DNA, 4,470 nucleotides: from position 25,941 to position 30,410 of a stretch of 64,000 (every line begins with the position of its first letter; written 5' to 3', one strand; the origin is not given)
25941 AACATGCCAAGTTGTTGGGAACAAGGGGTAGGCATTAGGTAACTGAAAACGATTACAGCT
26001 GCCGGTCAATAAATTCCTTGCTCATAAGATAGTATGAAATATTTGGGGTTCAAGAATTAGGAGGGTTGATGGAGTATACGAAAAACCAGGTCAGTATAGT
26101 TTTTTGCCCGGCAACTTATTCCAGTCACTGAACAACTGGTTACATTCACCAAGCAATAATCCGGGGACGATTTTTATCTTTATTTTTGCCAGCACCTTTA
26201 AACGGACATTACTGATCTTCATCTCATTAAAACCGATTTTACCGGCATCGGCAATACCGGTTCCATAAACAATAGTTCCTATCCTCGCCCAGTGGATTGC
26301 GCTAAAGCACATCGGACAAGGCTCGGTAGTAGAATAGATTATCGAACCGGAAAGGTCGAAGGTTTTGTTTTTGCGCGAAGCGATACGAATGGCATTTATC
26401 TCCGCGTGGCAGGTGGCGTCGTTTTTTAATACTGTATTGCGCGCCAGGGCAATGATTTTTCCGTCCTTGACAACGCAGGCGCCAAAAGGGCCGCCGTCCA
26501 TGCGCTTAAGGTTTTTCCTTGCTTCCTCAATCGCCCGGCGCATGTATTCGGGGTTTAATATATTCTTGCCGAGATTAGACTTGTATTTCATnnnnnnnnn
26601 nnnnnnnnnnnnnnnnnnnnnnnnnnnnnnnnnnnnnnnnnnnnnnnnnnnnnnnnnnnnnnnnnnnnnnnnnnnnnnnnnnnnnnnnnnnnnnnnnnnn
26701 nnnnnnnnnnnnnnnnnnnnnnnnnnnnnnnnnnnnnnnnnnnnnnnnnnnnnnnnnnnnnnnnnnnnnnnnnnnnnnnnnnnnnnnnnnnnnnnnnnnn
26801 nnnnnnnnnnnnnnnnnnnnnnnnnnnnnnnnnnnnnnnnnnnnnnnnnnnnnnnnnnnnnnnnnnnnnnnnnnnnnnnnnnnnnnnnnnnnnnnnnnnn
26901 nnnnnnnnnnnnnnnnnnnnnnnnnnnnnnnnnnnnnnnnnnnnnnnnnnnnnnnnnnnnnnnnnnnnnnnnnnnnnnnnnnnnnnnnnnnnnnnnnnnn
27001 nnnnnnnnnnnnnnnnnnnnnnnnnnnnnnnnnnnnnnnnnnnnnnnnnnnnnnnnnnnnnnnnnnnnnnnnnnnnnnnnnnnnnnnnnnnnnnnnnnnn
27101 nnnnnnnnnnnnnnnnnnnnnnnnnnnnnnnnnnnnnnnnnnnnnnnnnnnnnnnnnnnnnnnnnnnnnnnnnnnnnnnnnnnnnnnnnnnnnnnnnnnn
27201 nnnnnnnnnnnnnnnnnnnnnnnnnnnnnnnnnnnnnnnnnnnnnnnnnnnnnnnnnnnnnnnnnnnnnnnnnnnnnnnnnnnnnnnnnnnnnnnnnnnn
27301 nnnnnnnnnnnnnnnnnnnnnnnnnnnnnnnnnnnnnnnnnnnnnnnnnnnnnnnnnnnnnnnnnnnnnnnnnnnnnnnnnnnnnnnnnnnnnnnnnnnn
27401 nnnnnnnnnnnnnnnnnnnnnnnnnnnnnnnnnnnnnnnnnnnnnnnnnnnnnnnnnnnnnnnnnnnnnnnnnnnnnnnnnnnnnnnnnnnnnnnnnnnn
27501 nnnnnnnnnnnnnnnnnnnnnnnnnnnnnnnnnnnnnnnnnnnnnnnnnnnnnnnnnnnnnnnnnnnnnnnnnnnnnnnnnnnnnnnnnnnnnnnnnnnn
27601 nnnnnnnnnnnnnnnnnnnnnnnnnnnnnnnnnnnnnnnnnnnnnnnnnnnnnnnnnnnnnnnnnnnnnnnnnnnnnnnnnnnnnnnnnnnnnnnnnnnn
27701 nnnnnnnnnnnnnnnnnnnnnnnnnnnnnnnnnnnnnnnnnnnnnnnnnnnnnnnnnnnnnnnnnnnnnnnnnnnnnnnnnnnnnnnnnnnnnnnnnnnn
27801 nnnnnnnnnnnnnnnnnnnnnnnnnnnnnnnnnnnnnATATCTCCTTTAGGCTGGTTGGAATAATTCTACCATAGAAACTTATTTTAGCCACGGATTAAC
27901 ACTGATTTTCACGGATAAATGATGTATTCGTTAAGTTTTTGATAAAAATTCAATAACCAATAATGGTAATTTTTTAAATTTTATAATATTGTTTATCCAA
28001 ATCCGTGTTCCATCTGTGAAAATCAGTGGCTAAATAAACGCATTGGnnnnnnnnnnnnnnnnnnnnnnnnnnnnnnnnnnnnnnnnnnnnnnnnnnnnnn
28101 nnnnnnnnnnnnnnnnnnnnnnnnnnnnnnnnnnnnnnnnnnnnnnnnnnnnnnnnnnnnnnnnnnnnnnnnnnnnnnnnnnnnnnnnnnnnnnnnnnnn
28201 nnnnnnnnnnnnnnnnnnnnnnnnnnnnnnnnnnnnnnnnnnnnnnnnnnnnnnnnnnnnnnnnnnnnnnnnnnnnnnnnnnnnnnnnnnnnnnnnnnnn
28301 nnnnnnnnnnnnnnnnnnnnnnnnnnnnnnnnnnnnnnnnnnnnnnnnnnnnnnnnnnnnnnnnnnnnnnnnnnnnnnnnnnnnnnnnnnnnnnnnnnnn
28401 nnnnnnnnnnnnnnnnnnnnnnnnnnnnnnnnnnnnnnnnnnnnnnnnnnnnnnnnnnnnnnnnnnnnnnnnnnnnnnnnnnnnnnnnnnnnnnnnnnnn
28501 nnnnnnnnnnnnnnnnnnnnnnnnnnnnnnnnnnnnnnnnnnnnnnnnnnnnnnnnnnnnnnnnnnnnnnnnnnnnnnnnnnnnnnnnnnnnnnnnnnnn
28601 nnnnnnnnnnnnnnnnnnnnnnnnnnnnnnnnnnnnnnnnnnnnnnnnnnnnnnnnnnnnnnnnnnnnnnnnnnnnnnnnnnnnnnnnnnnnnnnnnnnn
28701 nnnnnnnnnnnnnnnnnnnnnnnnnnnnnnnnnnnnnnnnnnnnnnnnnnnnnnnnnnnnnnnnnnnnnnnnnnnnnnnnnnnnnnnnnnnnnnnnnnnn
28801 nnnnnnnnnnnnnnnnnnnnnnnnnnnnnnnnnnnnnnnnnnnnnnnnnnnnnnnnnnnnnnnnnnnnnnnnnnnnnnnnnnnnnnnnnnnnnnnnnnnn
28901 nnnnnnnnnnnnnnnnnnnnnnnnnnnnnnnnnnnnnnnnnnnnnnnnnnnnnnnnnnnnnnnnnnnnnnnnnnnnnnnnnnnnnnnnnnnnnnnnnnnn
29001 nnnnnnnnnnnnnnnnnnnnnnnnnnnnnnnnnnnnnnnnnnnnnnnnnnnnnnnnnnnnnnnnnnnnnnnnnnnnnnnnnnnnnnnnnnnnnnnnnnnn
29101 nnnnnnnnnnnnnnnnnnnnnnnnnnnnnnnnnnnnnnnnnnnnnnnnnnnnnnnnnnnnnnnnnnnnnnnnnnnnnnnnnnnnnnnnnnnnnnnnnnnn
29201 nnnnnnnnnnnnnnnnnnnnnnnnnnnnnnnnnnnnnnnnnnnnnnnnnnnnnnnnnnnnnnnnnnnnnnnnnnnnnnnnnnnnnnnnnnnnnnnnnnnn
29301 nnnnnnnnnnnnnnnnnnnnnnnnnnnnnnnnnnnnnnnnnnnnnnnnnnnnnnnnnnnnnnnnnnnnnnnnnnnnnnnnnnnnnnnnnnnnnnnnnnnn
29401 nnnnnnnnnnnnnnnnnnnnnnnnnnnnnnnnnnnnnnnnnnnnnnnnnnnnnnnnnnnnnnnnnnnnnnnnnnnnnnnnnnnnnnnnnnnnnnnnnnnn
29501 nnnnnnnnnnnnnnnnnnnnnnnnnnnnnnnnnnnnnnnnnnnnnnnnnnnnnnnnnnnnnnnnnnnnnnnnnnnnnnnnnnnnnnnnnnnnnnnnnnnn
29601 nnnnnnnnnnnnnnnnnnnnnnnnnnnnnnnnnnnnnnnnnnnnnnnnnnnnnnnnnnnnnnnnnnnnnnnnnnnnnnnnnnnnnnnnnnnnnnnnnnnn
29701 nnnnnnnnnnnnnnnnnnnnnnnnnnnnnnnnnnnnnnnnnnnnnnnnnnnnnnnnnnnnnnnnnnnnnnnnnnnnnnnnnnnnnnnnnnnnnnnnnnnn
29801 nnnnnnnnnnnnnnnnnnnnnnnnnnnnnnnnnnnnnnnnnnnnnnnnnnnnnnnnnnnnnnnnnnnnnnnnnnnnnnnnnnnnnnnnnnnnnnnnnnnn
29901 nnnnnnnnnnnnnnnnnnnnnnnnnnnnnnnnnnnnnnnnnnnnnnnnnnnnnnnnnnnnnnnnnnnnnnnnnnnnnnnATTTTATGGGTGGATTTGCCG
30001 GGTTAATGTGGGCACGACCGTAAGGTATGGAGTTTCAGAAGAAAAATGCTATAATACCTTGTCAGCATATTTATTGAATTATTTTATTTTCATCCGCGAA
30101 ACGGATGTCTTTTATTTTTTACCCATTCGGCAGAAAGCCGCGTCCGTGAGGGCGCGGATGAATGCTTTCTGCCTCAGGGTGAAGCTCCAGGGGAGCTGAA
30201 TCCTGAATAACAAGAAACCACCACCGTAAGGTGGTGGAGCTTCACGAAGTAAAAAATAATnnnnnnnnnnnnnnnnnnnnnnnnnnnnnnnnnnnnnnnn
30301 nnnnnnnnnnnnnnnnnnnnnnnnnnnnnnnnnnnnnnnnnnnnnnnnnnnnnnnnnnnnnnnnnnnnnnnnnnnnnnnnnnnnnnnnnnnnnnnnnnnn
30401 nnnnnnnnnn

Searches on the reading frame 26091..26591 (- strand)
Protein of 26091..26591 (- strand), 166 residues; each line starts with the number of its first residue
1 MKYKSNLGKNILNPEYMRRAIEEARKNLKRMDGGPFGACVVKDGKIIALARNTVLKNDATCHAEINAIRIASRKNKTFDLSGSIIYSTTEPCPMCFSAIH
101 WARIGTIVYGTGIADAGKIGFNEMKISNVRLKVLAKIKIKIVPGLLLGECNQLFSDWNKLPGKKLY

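Call 6: search_protein_families(library=pfam, proteins=[window:26091-26591:-], max_evalue=0.01)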
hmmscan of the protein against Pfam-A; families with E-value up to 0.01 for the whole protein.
window:26091-26591:- (166 aa): 4 families
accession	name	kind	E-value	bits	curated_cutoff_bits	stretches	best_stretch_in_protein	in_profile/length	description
PF00383.29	dCMP_cyt_deam_1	-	2.6e-24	85.5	25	1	15-111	6-102/102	Cytidine and deoxycytidylate deaminase zinc-binding region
PF14437.12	MafB19-deam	-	5.1e-23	82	27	1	15-130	5-122/142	MafB19-like deaminase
PF14439.12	Bd3614-deam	-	2.6e-07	31.1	38.5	1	29-100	4-76/113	Bd3614-like deaminase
PF18750.7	SNAD4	-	0.0046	17.4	27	1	52-99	22-71/130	Secreted Novel AID/APOBEC-like Deaminase 4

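Call 7: search_protein_families(library=ncbifam, proteins=[window:26091-26591:-], max_evalue=0.01)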
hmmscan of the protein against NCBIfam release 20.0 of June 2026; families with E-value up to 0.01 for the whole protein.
window:26091-26591:- (166 aa): 5 families
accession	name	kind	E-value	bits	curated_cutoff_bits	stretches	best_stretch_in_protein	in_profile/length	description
NF008113.2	PRK10860.1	equivalog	6.6e-20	71.6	150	1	15-159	9-149/165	tRNA adenosine(34) deaminase TadA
TIGR00326.1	eubact_ribD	equivalog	1.2e-07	31.3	156.35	1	17-93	1-76/343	bifunctional diaminohydroxyphosphoribosylaminopyrimidine deaminase/5-amino-6-(5-phosphoribosylamino)uracil reductase RibD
NF041025.1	antiphage_deaminase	equivalog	2.3e-06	26.8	400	1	61-109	338-385/437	anti-phage dCTP deaminase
NF008052.0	PRK10786.1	equivalog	3.7e-05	22.6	500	1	15-93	5-76/367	bifunctional diaminohydroxyphosphoribosylaminopyrimidine deaminase/5-amino-6-(5-phosphoribosylamino)uracil reductase RibD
TIGR02571.1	ComEB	equivalog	0.00023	21.2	219.45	0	60-130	67-134/151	ComE operon protein 2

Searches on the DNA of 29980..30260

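Call 76: search_rna_families(source=window, start=29980, end=30260, threshold=evalue, max_evalue=10)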
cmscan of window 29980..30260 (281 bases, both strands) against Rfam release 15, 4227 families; matches with E-value up to 10: 4.
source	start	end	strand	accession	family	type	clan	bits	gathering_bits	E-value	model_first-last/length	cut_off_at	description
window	30033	30100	-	RF01188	snR56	Gene; snRNA; snoRNA; CD-box;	CL00049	23.4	54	0.26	1-84/84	no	Small nucleolar RNA snR56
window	30039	30110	-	RF02434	SpF39_sRNA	Gene; sRNA;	-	19.6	60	4.2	1-109/109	no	Streptococcus sRNA SpF39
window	30086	30122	-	RF01376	CRISPR-DR63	Gene; CRISPR;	CL00015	16.4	37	5.3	1-37/37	no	CRISPR RNA direct repeat element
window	30161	30243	+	RF02470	Ms_IGR-8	Gene; sRNA;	-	13.3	44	1.6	1-63/63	no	Mycobacterium sRNA Ms_IGR-8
